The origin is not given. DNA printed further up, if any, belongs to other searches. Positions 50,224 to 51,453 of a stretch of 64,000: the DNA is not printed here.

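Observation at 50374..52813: UbiA-HAD-PRPP synthase operon: a polyprenyl-phosphoribose (DPPR-like) donor pathway without visible epimerase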

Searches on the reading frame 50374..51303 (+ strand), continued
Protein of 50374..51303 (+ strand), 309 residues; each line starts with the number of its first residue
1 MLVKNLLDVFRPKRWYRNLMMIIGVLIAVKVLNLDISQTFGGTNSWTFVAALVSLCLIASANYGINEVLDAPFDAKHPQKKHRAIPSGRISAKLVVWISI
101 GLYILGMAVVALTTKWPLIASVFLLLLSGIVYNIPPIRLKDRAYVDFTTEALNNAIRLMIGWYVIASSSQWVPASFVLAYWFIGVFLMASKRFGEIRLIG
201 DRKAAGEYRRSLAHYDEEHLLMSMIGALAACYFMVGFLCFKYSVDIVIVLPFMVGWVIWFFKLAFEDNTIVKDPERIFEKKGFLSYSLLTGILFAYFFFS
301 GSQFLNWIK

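Call 41: search_dna_similar(query=window:50374-51303:+, collection=plasmids, mode=protein, max_evalue=0.001, max_rows=15)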
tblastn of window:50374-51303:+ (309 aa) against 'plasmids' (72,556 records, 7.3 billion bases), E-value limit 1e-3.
Records with a match: 39; places in all: 39; records where one place covers at least 80% of the query: 19.
Best place of each record, by identity: <60% 39.
By first word of the organism name: Rhizobium 16; Sinorhizobium 3; Natronococcus 2; Salipiger 2; Subdoligranulum 1; Paracoccus 1; Rhodobacter 1; Sphingobium 1; Haloterrigena 1; Flammeovirgaceae 1; and 10 more.
By predicted mobility (MOB-suite, as given by PLSDB): non-mobilizable 20; conjugative 13; mobilizable 6.
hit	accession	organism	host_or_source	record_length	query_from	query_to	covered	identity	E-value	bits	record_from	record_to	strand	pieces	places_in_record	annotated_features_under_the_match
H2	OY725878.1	Subdoligranulum variabile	-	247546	3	294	94%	36.6%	3e-56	202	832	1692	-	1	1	record has no annotation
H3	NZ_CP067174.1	Paracoccus aestuarii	cell culture,isolated from tidal flat ...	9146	5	294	94%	34.2%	3e-38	150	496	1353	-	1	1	UbiA family prenyltransferase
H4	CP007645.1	Rhizobium etli bv. phaseoli str. IE4803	Phaseolus vulgaris,whole organism,nodule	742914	3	297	95%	32.9%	4e-37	147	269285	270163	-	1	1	UbiA prenyltransferase family protein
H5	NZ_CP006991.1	Rhizobium etli bv. mimosae str. IE4771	Phaseolus vulgaris,whole organism,nodule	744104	3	297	95%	32.9%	4e-37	147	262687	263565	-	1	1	UbiA prenyltransferase family protein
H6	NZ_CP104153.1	Rhizobium sophoriradicis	Phaseolus vulgaris,cell culture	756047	3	297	95%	32.9%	4e-37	147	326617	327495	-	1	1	UbiA prenyltransferase family protein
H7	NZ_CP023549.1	Rhodobacter sp. CZR27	cell culture,paddy soil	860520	46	300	83%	37.6%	6e-38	149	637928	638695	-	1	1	UbiA family prenyltransferase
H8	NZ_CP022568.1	Rhizobium leguminosarum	Root nodule,Pisum sativum root-nodule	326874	3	282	91%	33.8%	7e-38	149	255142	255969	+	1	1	UbiA family prenyltransferase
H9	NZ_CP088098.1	Rhizobium sp. SU303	cell culture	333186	3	282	91%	33.8%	7e-38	149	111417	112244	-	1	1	UbiA family prenyltransferase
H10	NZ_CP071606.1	Rhizobium binae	lentil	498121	49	297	81%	37.6%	2e-39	154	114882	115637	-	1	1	UbiA prenyltransferase family protein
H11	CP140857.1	Rhizobium ruizarguesonis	Trifolium pratense,whole organism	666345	52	300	81%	37.5%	3e-38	150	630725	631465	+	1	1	UbiA prenyltransferase family protein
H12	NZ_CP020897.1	Rhizobium phaseoli Brasil 5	Phaseolus vulgaris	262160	52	300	81%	37.5%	3e-37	147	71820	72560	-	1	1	UbiA prenyltransferase family protein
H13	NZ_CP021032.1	Rhizobium sp. NXC14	Phaseolus vulgaris,cell culture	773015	51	297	80%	37.5%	4e-38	150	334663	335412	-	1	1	UbiA prenyltransferase family protein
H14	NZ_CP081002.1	Sphingobium sp. V4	cell culture,soil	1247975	3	285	92%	32.6%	5e-32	132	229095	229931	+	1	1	record has no annotation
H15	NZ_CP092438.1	Rhizobium sp. K102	Phaseolus vulgaris,Cell culture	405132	52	297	80%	37.3%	1e-37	149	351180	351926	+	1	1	UbiA prenyltransferase family protein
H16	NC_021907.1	Rhizobium etli bv. mimosae str. Mim1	Mimosa affinis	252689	52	298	80%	36.7%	1e-37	149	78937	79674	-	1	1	UbiA prenyltransferase family protein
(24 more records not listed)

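Call 42: get_annotated_region(hit=H4, flank=7000)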
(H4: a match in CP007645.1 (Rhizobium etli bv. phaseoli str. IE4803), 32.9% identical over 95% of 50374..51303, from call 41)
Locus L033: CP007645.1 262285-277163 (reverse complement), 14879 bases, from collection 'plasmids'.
description: Rhizobium etli bv. phaseoli str. IE4803 plasmid pRetIE4803d, complete sequence
organism: Rhizobium etli bv. phaseoli str. IE4803 (NCBI taxid 1432049)
taxonomy: Bacteria; Pseudomonadota; Alphaproteobacteria; Hyphomicrobiales; Rhizobiaceae; Rhizobium; Rhizobium etli; Rhizobium etli bv. phaseoli str. IE4803
host: -; source: Phaseolus vulgaris,whole organism,nodule; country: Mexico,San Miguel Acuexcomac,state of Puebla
typing (MOB-suite, as given by PLSDB): conjugative; replicon rep_cluster_841; relaxase MOBQ; mating-pair formation MPF_T
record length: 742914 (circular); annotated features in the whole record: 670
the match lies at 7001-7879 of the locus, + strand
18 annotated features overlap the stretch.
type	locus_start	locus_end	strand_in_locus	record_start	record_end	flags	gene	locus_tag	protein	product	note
CDS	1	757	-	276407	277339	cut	virB6-2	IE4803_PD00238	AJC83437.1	type IV secretion system protein VirB6 2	-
CDS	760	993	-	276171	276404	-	-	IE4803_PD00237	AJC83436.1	hypothetical protein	-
CDS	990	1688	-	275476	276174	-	virB5-2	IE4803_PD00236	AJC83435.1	type IV secretion system protein VirB5 2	-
CDS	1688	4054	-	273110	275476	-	virB4-2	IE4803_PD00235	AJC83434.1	type IV secretion system protein VirB4 2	-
CDS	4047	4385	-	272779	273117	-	virB3-2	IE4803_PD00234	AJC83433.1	type IV secretion system protein VirB3 2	-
CDS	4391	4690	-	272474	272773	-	virB2-2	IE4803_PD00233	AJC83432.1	type IV secretion system protein VirB2 2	-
CDS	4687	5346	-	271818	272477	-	virB1-2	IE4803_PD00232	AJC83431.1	type IV secretion system protein VirB1 2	-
CDS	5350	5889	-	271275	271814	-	-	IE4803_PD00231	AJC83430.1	hypothetical protein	-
CDS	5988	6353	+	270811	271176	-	-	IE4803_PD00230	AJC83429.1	hypothetical protein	-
CDS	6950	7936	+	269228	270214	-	-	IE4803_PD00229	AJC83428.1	UbiA prenyltransferase family protein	-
CDS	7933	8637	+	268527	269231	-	-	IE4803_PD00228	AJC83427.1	HAD-superfamily hydrolase protein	-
CDS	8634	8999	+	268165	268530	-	-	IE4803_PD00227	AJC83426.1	polysaccharide biosynthesis GtrA-like protein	-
CDS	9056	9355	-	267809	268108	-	-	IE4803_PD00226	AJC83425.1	hypothetical protein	-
CDS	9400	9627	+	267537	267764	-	-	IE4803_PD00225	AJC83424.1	antitoxin protein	-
CDS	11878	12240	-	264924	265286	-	-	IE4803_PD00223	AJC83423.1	hypothetical protein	-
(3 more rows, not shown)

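Call 43: get_annotated_region(hit=H3, flank=5000)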
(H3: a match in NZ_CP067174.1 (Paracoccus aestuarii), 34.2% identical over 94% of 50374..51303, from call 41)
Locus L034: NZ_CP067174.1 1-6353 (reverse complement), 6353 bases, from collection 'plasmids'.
description: Paracoccus aestuarii strain DSM 19484 plasmid p9146, complete sequence
organism: Paracoccus aestuarii (NCBI taxid 453842)
taxonomy: Bacteria; Pseudomonadota; Alphaproteobacteria; Rhodobacterales; Paracoccaceae; Paracoccus; Paracoccus aestuarii
host: -; source: cell culture,isolated from tidal flat sediment; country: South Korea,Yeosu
typing (MOB-suite, as given by PLSDB): non-mobilizable
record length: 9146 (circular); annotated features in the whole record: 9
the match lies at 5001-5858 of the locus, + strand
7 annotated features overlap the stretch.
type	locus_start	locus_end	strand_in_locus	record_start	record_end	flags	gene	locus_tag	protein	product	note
CDS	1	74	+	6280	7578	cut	mobV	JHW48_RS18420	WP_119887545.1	MobV family relaxase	GO:0006310 - DNA recombination [Evidence IEA]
CDS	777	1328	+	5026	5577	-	-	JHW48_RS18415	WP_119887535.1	helix-turn-helix domain-containing protein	-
CDS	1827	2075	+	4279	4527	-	-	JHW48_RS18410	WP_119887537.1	BrnT family toxin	-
CDS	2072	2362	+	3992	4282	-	-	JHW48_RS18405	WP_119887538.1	BrnA antitoxin family protein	-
CDS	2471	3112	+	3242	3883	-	-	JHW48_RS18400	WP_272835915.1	hypothetical protein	-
CDS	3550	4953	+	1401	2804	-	-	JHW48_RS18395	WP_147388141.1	hypothetical protein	-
CDS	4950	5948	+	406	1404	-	-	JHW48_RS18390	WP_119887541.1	UbiA family prenyltransferase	-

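Call 48: get_annotated_region(hit=H1, flank=6000)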
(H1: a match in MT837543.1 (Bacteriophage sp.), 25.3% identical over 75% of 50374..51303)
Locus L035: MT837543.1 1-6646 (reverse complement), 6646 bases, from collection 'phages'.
description: UNVERIFIED: Bacteriophage sp. clone scaffold_5080 genomic sequence.
organism: Bacteriophage sp. (NCBI taxid 38018)
taxonomy: Viruses
host: -; source: human fecal samples; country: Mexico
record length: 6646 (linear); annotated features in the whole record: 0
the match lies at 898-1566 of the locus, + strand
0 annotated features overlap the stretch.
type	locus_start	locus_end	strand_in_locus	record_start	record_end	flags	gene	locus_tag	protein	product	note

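Call 50: search_protein_families(library=pfam, proteins=[L035:898-1779:+, L035:1789-2388:+, L035:2385-2741:+, L035:2746-3711:+, L035:3722-5419:+, L034:3550-4953:+], max_evalue=0.01)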
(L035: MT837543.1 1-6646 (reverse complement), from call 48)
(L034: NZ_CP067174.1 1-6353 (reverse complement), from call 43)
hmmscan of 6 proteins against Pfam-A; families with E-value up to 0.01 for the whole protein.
L035:898-1779:+ (293 aa): 2 families
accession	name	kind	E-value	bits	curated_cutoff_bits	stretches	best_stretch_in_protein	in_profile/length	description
PF01040.23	UbiA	-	6.1e-24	85.1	34.2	1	36-253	22-228/250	UbiA prenyltransferase family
PF19211.5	CoV_NSP2_N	-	0.0075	16.4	29.7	0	185-239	35-89/204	Coronavirus replicase NSP2, N-terminal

L035:1789-2388:+ (199 aa): 1 family
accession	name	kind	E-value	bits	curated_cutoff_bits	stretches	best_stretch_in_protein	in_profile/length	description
PF12710.13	HAD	-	1.4e-31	110.9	27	1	5-186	1-188/189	haloacid dehalogenase-like hydrolase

L035:2385-2741:+ (118 aa): 3 families
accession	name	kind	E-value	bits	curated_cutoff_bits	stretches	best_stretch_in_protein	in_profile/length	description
PF00892.27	EamA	-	3.1e-07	31.2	28.2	1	51-116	69-134/135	EamA-like transporter family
PF00893.25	Multi_Drug_Res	-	7e-07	30.1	23.7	1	26-108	10-93/93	Small Multidrug Resistance protein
PF10639.15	TMEM234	-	0.0015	19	30.1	1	35-115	31-112/113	Putative transmembrane family 234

L035:2746-3711:+ (321 aa): 9 families
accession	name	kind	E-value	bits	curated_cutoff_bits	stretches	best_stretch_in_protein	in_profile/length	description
PF01370.27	Epimerase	-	3.3e-35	122.1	20.9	1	4-229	2-240/240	NAD dependent epimerase/dehydratase family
PF16363.11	GDP_Man_Dehyd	-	1.6e-28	100.6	27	1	4-313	1-331/332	GDP-mannose 4,6 dehydratase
PF01073.25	3Beta_HSD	-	7.5e-16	58.4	22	1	5-218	2-230/280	3-beta hydroxysteroid dehydrogenase/isomerase family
PF07993.18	NAD_binding_4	-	8.7e-11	41.9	20.1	1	66-180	90-218/258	Male sterility protein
PF04321.23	RmlD_sub_bind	-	2.9e-10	40.1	27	1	1-165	1-147/287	RmlD substrate binding domain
PF13460.12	NAD_binding_10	-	3.8e-06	27.3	27.2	1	7-170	1-147/184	NAD(P)H-binding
PF02719.21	Polysacc_synt_2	-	0.0011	18.6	20.2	1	18-223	16-223/293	Polysaccharide biosynthesis protein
PF02254.24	TrkA_N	-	0.0023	18.6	23.8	1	7-73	4-71/116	TrkA-N domain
PF03435.24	Sacchrp_dh_NADP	-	0.0097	16.7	25.1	0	5-80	3-84/129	Saccharopine dehydrogenase NADP binding domain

L035:3722-5419:+ (565 aa): 1 family
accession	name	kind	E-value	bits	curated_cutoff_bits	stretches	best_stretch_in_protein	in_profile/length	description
PF19510.5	DUF6044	-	2.4e-103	346.9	27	1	14-564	12-563/564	Protein of unknown function (DUF6044)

L034:3550-4953:+ (467 aa): 0 families

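Call 68: predict_structure(alignment_id=A1)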
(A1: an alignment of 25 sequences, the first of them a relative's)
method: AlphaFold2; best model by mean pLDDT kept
length: 309 residues; sequences in the alignment: 25
mean_pLDDT: 90.1   pTM: 0.87
mean pLDDT of the five models: 90.1, 90.0, 88.4, 88.3, 87.1
residues with pLDDT >= 90: 198; 70-90: 107; 50-70: 4; < 50: 0
segments of 3 or more residues with pLDDT < 50: none
pLDDT, mean of each block of 10 residues (from residue 1): 91 88 92 83 89 96 93 84 82 96 98 96 95 92 90 94 93 93 94 89 89 92 94 88 87 93 81 78 92 91 78
secondary structure, 60 per line:
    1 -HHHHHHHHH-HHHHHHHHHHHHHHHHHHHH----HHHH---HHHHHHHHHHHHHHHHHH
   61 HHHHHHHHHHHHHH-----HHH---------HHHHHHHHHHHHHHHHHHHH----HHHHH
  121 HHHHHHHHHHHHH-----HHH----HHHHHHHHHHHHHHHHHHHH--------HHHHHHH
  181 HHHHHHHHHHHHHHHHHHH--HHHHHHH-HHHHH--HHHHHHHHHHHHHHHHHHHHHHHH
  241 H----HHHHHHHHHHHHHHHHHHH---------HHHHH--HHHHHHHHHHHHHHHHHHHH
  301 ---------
elements in order: H2-10 H12-31 H36-39 H43-74 H92-111 H116-133 H146-165 H174-199 H202-208 H210-214 H217-241 H246-264 H274-278 H281-300

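Call 70: fold_search(model_id=the predicted structure, library=pdb)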
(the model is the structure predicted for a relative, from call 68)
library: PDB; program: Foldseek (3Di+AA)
matches with E <= 10: 538; with E <= 0.001: 12
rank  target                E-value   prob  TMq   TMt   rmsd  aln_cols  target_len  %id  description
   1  8j8j_A                4.4e-07  1.00  0.76  0.81   3.6       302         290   21  Membrane bound PRTase, C3 symmetry, donor bound (released 2024-02-07)
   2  4tq3_A                2.0e-06  1.00  0.68  0.73   5.4       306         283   17  Structure of a UbiA homolog from Archaeoglobus fulgidus bound to GPP and Mg2+ (released 2014-07-16)
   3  4tq4_A                2.6e-06  1.00  0.64  0.68   5.7       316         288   16  Structure of a UbiA homolog from Archaeoglobus fulgidus bound to DMAPP and Mg2+ (released 2014-07-16)
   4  4tq4_D                2.7e-06  1.00  0.68  0.72   5.6       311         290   17  Structure of a UbiA homolog from Archaeoglobus fulgidus bound to DMAPP and Mg2+ (released 2014-07-16)
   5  4tq3_B                3.1e-06  1.00  0.66  0.71   5.6       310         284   16  Structure of a UbiA homolog from Archaeoglobus fulgidus bound to GPP and Mg2+ (released 2014-07-16)
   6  4tq4_C                5.1e-06  1.00  0.68  0.72   5.4       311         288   17  Structure of a UbiA homolog from Archaeoglobus fulgidus bound to DMAPP and Mg2+ (released 2014-07-16)
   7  4tq4_B                8.4e-06  1.00  0.67  0.71   5.7       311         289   17  Structure of a UbiA homolog from Archaeoglobus fulgidus bound to DMAPP and Mg2+ (released 2014-07-16)
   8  4tq6_B                2.1e-05  1.00  0.63  0.72   5.2       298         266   16  Structure of a UbiA homolog from Archaeoglobus fulgidus bound to Cd2+ (released 2014-07-16)
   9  8j8k_A                2.5e-05  1.00  0.71  0.76   4.3       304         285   19  Membrane bound PRTase, C3 symmetry, acceptor bound (released 2024-02-07)
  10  4tq5                  3.0e-05  1.00  0.65  0.72   5.3       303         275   16  Structure of a UbiA homolog from Archaeoglobus fulgidus (released 2014-07-16)
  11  4tq6_A                1.1e-04  1.00  0.63  0.71   5.3       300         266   15  Structure of a UbiA homolog from Archaeoglobus fulgidus bound to Cd2+ (released 2014-07-16)
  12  6m31_A                7.0e-04  1.00  0.63  0.68   6.6       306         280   14  Structural and Functional Insights into an Archaeal Lipid Synthase (released 2021-02-03)
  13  7bpu_A                1.1e-03  1.00  0.61  0.67   6.6       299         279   13  Structural and mechanistic insights into the biosynthesis of Digeranylgeranylglyceryl phosphate synthase in membranes (released 2021-04-14)
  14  1vg6                  2.7e-02  1.00  0.44  0.48   7.8       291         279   10  Crystal Structure Of Octaprenyl Pyrophosphate Synthase From Hyperthermophilic Thermotoga Maritima F132A/L128A/I123A muta (released 2004-05-18)
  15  8djk_B                3.4e-02  1.00  0.56  0.61   5.9       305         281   13  HMGCR-UBIAD1 Complex State 2 (released 2022-08-03)
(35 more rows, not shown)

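Call 75: get_annotated_region(hit=H10, flank=8000)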
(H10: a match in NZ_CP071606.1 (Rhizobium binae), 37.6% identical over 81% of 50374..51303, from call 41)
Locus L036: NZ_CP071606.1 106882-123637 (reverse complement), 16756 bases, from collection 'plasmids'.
description: Rhizobium binae strain BLR195 plasmid p2, complete sequence
organism: Rhizobium binae (NCBI taxid 1138190)
taxonomy: Bacteria; Pseudomonadota; Alphaproteobacteria; Hyphomicrobiales; Rhizobiaceae; Rhizobium; Rhizobium binae
host: -; source: lentil; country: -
typing (MOB-suite, as given by PLSDB): mobilizable; relaxase MOBP
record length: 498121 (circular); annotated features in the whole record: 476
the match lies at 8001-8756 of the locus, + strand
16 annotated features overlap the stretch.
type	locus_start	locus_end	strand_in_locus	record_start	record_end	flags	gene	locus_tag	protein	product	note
CDS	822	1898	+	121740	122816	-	-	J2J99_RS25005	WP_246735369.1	endonuclease/exonuclease/phosphatase family protein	-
CDS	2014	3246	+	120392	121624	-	-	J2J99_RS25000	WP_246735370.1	tyrosine-type recombinase/integrase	GO:0015074 - DNA integration [Evidence IEA]; GO:0006310 - DNA recombination [Evidence IEA]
CDS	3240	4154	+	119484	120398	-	-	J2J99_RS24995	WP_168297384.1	tyrosine-type recombinase/integrase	GO:0015074 - DNA integration [Evidence IEA]; GO:0006310 - DNA recombination [Evidence IEA]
CDS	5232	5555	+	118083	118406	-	tnpB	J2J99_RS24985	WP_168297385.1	IS66 family insertion sequence element accessory protein TnpB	-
CDS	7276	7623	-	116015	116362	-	-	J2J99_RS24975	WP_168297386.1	hypothetical protein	-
CDS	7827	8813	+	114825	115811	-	-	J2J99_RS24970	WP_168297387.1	UbiA prenyltransferase family protein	-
CDS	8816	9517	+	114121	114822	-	-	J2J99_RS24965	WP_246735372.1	HAD family hydrolase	-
CDS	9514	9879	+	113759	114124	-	-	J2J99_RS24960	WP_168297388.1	GtrA family protein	-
CDS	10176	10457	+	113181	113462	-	-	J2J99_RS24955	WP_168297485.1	acylphosphatase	-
CDS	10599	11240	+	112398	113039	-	-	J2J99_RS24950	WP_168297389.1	Rieske 2Fe-2S domain-containing protein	-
CDS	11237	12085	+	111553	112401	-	-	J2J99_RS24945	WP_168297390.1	aromatic ring-hydroxylating dioxygenase subunit alpha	-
CDS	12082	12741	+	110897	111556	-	-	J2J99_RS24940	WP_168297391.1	glutathione S-transferase family protein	GO:0006749 - glutathione metabolic process [Evidence IEA]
CDS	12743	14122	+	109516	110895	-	-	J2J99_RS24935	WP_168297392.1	amidohydrolase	-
CDS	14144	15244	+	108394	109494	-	-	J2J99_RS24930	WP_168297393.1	BMP family ABC transporter substrate-binding protein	-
CDS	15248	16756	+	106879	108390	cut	-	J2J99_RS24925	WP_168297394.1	ABC transporter ATP-binding protein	-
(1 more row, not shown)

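Call 77: find_encoding_contigs(protein=P0014, flank=7000, max_places=1)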
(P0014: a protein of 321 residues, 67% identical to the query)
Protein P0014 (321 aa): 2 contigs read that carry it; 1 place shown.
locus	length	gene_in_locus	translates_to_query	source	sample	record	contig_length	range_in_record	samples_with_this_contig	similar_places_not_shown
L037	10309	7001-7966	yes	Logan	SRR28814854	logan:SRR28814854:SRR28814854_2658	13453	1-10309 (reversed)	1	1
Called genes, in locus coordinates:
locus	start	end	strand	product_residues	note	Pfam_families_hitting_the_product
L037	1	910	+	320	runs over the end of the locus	PF03602:Cons_hypoth95 (faint), PF01170:UPF0020 (weak)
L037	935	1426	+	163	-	-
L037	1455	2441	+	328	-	-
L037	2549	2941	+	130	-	PF01475:FUR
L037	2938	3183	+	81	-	PF00462:Glutaredoxin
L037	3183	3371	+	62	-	-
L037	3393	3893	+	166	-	-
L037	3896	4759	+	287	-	PF02424:ApbE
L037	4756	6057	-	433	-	PF01794:Ferric_reduct, PF00970:FAD_binding_6, PF08022:FAD_binding_8, PF00175:NAD_binding_1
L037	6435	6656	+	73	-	-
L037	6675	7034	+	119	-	PF07784:DUF1622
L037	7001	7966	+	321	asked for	PF01040:UbiA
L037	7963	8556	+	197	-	PF12710:HAD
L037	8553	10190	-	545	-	PF13231:PMT_2 (weak)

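Call 78: find_encoding_contigs(protein=P0027, flank=7000, max_places=1)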
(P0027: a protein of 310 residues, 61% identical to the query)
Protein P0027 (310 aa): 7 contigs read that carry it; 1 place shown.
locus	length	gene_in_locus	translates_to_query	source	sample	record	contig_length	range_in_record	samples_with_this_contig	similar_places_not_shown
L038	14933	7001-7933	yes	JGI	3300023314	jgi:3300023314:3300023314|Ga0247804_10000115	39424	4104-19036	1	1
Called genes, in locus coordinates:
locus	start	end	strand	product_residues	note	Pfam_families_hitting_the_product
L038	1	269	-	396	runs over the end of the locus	-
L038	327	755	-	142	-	PF01726:LexA_DNA_bind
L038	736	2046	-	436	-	PF04932:Wzy_C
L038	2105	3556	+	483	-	PF13727:CoA_binding_3 (weak), PF02397:Bac_transf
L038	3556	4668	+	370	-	PF13439:Glyco_transf_4, PF20706:GT4-conflict (weak), PF00534:Glycos_transf_1, PF13692:Glyco_trans_1_4, PF13524:Glyco_trans_1_2 (faint)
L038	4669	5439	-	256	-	PF00702:Hydrolase (faint), PF03332:PMM, PF08282:Hydrolase_3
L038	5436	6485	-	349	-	PF00483:NTP_transferase, PF12804:NTP_transf_3 (weak), PF22640:ManC_GMP_beta-helix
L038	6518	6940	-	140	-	PF04138:GtrA_DPMS_TM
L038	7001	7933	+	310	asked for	PF01040:UbiA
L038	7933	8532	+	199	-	PF12710:HAD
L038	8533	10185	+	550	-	-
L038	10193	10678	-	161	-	PF04138:GtrA_DPMS_TM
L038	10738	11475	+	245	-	PF00535:Glycos_transf_2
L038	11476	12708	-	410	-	PF09594:GT87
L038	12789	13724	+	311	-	PF00535:Glycos_transf_2, PF10111:Glyco_tranf_2_2 (faint)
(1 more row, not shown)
